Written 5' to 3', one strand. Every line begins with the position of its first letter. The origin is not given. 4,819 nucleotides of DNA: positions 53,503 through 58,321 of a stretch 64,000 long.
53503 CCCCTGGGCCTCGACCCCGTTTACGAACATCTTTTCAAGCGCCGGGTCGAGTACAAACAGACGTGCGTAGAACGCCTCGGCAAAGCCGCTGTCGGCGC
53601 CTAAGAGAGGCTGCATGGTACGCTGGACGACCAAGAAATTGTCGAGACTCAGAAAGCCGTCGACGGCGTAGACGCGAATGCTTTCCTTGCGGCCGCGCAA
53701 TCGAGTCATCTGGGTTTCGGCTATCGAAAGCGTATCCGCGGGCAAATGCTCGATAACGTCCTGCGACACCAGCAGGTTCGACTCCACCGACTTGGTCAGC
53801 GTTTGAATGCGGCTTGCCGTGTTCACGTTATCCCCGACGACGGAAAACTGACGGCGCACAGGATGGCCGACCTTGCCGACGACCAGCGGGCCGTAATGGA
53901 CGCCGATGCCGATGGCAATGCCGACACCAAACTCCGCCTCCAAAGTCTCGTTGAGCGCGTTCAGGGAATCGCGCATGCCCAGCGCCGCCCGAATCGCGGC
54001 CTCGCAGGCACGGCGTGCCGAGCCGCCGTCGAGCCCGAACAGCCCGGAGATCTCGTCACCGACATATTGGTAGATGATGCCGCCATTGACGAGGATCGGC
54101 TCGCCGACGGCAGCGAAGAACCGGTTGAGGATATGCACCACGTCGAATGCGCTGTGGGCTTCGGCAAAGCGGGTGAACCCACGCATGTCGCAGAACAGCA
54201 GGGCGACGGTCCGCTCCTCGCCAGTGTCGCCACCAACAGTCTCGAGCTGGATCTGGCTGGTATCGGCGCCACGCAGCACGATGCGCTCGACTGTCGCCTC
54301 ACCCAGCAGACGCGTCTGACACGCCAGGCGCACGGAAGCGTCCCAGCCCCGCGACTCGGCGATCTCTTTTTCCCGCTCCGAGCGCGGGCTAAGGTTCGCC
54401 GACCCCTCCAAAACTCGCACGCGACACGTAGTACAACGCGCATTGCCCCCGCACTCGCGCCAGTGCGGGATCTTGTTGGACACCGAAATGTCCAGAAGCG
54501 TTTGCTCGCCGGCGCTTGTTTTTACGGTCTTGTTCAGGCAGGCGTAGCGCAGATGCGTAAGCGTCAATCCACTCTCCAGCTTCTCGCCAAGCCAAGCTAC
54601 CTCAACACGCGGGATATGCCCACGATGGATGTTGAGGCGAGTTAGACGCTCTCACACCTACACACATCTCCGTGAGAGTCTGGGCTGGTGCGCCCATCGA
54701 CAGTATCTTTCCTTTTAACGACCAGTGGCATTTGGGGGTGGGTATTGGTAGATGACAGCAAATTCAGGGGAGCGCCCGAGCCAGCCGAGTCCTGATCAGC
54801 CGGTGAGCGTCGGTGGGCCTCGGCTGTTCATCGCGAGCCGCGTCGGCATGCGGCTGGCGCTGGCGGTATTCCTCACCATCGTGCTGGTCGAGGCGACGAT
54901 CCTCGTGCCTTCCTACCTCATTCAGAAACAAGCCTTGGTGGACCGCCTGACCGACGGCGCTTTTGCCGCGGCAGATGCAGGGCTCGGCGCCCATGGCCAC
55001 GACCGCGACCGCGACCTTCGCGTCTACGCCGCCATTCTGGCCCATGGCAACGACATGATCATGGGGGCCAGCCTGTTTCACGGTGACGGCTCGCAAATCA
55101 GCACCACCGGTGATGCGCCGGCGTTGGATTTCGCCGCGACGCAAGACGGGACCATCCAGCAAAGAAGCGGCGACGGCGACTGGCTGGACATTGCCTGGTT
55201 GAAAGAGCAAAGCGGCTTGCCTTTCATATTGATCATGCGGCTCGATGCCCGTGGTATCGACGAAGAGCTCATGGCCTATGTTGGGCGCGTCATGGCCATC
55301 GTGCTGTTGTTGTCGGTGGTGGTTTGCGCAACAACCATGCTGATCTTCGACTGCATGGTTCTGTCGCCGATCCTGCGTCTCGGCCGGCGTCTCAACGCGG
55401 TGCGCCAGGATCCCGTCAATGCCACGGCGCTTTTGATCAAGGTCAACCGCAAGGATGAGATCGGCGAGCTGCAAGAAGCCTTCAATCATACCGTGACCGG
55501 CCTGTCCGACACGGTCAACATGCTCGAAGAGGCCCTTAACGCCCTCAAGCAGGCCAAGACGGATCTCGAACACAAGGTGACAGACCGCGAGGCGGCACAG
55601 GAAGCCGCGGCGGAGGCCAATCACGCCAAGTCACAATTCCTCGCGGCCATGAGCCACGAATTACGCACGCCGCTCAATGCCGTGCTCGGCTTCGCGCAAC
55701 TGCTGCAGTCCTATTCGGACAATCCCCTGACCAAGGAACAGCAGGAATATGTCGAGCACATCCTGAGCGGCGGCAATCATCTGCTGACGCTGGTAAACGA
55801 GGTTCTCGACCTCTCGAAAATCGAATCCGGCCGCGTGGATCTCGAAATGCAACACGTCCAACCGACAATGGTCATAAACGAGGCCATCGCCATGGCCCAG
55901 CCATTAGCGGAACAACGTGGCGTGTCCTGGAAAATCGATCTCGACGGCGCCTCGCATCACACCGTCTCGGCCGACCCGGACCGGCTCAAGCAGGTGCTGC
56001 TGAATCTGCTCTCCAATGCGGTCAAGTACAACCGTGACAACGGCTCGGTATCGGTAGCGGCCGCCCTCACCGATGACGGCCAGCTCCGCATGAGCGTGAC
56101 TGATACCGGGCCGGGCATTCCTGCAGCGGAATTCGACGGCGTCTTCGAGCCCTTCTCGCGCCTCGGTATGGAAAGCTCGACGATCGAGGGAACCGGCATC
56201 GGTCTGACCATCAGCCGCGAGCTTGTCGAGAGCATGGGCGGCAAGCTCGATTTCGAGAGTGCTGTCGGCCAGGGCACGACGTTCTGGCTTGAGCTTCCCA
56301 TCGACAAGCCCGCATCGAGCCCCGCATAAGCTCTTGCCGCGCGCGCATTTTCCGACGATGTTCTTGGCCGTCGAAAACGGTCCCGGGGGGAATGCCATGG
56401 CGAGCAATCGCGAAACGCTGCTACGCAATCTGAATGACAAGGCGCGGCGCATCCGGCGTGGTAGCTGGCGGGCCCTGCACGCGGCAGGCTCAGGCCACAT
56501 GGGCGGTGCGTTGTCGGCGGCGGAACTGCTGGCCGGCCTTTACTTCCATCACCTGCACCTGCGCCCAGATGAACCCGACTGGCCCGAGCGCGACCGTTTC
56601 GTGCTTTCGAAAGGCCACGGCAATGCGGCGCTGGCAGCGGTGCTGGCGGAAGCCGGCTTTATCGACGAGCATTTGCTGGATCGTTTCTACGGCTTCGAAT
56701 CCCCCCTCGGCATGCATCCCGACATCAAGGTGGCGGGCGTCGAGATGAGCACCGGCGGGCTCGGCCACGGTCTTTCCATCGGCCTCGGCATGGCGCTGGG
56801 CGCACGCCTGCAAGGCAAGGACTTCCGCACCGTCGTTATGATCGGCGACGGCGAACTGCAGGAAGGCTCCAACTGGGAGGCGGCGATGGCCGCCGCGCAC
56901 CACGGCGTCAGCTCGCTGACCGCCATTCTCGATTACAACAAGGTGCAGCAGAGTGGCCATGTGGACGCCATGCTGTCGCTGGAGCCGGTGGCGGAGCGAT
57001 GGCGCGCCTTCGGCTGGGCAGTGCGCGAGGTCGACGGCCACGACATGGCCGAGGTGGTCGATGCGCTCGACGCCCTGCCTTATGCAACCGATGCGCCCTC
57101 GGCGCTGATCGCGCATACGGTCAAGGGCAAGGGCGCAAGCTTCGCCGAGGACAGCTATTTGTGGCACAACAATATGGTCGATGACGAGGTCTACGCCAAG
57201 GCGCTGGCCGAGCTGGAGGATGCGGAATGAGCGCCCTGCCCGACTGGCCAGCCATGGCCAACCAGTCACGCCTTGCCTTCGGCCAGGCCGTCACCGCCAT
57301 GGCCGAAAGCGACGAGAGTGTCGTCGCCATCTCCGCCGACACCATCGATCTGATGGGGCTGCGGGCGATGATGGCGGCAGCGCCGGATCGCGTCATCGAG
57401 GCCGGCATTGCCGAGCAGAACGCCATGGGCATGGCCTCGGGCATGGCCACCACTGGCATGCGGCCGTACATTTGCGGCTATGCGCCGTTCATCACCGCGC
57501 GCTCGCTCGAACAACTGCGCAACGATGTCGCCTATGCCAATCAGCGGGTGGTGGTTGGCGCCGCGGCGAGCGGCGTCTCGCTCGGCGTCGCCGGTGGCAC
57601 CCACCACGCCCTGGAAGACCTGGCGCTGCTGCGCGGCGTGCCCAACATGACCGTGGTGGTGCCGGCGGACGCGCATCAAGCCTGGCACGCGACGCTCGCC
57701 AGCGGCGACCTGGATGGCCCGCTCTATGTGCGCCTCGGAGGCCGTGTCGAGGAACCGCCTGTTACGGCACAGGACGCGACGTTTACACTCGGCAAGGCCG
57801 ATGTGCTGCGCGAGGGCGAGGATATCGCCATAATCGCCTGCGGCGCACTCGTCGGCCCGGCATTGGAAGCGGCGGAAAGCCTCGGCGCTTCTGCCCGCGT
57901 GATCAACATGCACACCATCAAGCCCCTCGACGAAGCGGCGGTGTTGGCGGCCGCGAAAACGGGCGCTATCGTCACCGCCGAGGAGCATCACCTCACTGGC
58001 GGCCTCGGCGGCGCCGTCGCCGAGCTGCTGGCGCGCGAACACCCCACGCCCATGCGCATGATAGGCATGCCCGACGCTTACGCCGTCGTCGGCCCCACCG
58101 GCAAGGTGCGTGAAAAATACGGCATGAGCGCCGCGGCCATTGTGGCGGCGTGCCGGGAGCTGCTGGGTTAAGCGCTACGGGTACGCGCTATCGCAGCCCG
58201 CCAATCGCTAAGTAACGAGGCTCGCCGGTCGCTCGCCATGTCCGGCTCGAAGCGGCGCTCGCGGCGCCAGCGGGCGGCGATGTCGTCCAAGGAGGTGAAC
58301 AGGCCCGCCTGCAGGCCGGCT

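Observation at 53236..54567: Three-domain redox sensor: 2Fe-2S ferredoxin, nucleotidyl cyclase and C-terminal globin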

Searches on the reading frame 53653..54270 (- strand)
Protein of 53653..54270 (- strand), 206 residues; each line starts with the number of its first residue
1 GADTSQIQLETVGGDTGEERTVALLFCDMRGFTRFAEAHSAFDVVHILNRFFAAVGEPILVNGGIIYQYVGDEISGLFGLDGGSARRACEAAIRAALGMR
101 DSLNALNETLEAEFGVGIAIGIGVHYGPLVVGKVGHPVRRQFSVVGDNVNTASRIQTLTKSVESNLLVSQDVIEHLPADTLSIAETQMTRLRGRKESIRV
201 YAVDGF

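Call 35: search_solved_structures(query=window:53653-54270:-, max_evalue=0.001, show_alignments=5)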
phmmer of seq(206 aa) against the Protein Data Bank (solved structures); distinct sequences matched with E-value up to 0.001: 53.
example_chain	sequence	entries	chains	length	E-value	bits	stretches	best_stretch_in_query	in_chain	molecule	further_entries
2w01_A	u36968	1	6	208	2.5e-19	73.2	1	17-205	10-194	ADENYLATE CYCLASE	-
6fht_A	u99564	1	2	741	6e-18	68.7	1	17-204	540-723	Bacteriophytochrome,Adenylate cyclase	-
5x4t_A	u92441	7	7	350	2.1e-17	66.9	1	24-205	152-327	Photoactivated adenylyl cyclase | Family 3 adenylate cyclase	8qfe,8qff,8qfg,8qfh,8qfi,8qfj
9f1z_A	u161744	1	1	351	2.1e-17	66.9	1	24-205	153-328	Family 3 adenylate cyclase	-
5x4u_A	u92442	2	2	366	2.3e-17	66.8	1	24-205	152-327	Photoactivated adenylyl cyclase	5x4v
4yus_A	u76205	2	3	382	2.6e-17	66.6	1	24-205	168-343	Family 3 adenylate cyclase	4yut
9f1w_A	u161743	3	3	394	2.7e-17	66.5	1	24-205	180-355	Family 3 adenylate cyclase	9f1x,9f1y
1wc0_A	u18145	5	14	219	8.3e-17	65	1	18-198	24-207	ADENYLATE CYCLASE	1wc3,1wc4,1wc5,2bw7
1wc1_A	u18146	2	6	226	9.3e-17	64.8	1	18-198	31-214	ADENYLATE CYCLASE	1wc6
3r5g_A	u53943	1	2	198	7.3e-16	61.9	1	20-203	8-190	CyaB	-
5mbg_A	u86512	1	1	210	8.9e-15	58.3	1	24-204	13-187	Beta subunit of photoactivated adenylyl cyclase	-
5m27_A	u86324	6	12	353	3.2e-14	56.5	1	24-204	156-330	Beta subunit of photoactivated adenylyl cyclase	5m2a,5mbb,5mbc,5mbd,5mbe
5mbk_A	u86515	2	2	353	3.2e-14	56.5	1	24-204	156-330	Beta subunit of photoactivated adenylyl cyclase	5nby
5mbj_A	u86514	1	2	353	3.3e-14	56.5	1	24-204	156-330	Beta subunit of photoactivated adenylyl cyclase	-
5mbh_A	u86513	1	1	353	4.5e-14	56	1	24-204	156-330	Beta subunit of photoactivated adenylyl cyclase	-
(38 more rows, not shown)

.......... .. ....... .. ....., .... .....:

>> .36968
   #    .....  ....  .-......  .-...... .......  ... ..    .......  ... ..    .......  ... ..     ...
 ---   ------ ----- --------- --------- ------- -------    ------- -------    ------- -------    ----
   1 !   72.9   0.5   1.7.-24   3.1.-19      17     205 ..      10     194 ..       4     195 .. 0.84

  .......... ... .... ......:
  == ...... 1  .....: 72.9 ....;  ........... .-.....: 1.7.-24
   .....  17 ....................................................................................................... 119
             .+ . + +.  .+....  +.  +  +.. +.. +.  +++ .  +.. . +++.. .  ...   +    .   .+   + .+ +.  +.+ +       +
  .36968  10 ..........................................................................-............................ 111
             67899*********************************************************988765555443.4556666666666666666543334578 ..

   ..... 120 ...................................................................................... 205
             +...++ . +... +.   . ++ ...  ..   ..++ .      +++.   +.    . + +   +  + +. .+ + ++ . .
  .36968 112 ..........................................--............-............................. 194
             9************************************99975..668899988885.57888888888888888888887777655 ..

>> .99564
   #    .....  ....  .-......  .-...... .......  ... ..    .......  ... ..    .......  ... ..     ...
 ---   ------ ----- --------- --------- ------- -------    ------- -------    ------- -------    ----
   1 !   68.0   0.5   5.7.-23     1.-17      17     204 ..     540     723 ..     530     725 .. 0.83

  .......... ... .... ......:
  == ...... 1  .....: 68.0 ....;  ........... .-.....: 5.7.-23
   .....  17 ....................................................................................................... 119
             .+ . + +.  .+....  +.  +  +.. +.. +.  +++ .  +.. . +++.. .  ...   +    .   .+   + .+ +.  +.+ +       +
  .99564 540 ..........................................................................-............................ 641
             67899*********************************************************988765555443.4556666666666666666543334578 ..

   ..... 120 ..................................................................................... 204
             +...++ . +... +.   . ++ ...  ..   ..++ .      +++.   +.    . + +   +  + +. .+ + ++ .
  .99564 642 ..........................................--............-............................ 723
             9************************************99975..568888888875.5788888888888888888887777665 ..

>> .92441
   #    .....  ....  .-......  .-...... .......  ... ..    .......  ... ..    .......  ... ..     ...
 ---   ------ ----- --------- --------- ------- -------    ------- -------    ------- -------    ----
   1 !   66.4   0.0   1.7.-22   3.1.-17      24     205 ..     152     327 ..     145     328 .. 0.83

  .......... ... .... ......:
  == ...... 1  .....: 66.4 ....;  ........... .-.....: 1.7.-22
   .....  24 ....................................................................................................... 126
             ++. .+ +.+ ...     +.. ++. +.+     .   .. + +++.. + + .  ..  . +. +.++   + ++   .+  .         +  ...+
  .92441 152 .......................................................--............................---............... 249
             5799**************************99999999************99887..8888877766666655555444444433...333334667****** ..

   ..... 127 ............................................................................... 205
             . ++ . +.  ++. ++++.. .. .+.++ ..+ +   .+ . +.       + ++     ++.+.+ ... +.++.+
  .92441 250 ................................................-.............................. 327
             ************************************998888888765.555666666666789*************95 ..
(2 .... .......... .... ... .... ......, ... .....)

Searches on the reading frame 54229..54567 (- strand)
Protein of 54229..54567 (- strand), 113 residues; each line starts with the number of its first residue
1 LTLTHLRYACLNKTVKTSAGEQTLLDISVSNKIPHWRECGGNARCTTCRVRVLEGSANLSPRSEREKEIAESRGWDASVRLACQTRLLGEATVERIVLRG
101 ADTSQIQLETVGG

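Call 62: search_solved_structures(query=window:54229-54567:-, max_evalue=0.01, show_alignments=3)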
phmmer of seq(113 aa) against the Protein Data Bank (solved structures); distinct sequences matched with E-value up to 0.01: 27.
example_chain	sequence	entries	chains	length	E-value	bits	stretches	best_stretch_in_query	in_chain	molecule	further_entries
1i7h_A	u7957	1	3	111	8.7e-08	35.5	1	13-95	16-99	FERREDOXIN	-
9grx_3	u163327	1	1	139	3.3e-07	33.6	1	16-86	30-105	Photosynthetic NDH subunit of subcomplex B 3, chloroplastic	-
7eu3_8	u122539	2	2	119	1.3e-06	31.7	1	37-89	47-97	Photosynthetic NDH subunit of subcomplex B3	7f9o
9i2a_A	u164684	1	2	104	3.1e-06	30.5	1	29-92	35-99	Ferredoxin-4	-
3cmu_A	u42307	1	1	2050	4.3e-06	30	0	39-83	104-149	Protein recA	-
3ah7_A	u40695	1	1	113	7.9e-06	29.2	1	4-90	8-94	[2Fe-2S]ferredoxin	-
9q36_A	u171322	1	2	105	1.9e-05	28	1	21-86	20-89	Terpredoxin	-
1b9r_A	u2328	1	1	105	2.6e-05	27.5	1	21-86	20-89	PROTEIN (TERPREDOXIN)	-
7wff_c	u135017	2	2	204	4e-05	26.9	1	37-89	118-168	Photosynthetic NDH subunit of subcomplex B 3, chloroplastic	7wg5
3cmt_A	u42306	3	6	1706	6.1e-05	26.3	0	39-83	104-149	Protein recA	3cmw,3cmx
2mjd_A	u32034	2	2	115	0.00017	24.9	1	12-92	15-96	Adrenodoxin homolog, mitochondrial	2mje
1oqq_A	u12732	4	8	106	0.0004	23.7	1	23-88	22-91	Putidaredoxin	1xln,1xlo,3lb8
3hui_A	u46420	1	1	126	0.00044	23.6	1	12-90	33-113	Ferredoxin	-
1r7s_A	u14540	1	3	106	0.00046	23.5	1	23-86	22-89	Putidaredoxin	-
1oqr_A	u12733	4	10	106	0.00053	23.3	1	23-87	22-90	Putidaredoxin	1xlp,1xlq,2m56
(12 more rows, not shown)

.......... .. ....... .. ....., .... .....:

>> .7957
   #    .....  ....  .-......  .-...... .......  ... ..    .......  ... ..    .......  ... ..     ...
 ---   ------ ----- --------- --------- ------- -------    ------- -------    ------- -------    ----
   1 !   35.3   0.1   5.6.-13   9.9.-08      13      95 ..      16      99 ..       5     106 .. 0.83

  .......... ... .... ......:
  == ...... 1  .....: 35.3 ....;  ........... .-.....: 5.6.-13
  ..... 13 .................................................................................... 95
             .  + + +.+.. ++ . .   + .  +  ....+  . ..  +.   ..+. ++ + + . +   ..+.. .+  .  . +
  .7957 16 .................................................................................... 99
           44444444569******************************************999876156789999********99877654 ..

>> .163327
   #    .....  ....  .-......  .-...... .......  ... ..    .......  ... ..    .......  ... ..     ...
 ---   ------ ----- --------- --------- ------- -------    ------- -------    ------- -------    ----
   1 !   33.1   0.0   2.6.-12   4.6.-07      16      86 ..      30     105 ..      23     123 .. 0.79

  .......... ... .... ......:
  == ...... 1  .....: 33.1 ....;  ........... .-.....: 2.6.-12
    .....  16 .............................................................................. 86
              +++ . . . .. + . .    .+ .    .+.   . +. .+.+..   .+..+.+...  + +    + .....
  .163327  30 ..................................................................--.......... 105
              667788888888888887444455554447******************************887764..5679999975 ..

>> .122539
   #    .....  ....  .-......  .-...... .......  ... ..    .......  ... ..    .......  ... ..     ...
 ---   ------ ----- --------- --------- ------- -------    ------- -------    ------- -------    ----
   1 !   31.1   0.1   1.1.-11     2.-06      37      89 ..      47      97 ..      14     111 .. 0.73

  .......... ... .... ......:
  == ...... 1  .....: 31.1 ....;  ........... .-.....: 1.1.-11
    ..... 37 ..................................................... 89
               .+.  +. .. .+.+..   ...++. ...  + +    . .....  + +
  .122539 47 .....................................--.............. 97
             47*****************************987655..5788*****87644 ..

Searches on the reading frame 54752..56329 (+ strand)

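Call 18: search_protein_families(library=pfam, proteins=[window:54752-56329:+], max_evalue=0.001)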
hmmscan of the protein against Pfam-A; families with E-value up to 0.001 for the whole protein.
window:54752-56329:+ (525 aa): 4 families
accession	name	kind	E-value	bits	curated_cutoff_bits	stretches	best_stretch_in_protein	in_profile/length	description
PF02518.31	HATPase_c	-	7.6e-31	107.3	26.4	1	408-518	2-110/111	Histidine kinase-, DNA gyrase B-, and HSP90-like ATPase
PF00512.31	HisKA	-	3.8e-23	81.7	26.9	1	292-360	1-66/66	His Kinase A (phospho-acceptor) domain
PF00672.30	HAMP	-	9.6e-06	26.3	25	1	203-252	6-52/53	HAMP domain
PF13581.12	HATPase_c_2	-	0.00012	22.5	27.4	1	419-513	39-125/127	Histidine kinase-like ATPase domain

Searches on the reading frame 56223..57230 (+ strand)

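Call 18: search_protein_families(library=pfam, proteins=[window:56223-57230:+], max_evalue=0.001)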
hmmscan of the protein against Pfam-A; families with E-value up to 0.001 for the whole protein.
window:56223-57230:+ (335 aa): 3 families
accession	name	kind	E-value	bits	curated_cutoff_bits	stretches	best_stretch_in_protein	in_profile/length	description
PF00456.26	Transketolase_N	-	1.6e-42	146.1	22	1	75-317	7-261/334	Transketolase, thiamine diphosphate binding domain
PF13292.11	DXP_synthase_N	-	3.1e-08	33.7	21.2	1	180-251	113-183/274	1-deoxy-D-xylulose-5-phosphate synthase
PF00676.26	E1_dh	-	9.4e-06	25.2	22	1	177-281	100-203/300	Dehydrogenase E1 component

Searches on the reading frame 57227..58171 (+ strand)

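Call 18: search_protein_families(library=pfam, proteins=[window:57227-58171:+], max_evalue=0.001)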
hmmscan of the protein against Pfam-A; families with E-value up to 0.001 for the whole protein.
window:57227-58171:+ (314 aa): 2 families
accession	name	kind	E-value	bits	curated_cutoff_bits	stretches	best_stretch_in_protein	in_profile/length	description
PF02779.29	Transket_pyr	-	1.1e-31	110.2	27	1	14-170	5-167/174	Transketolase, pyrimidine binding domain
PF02780.25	Transketolase_C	-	9.7e-28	97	25.9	1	189-305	1-124/124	Transketolase, C-terminal domain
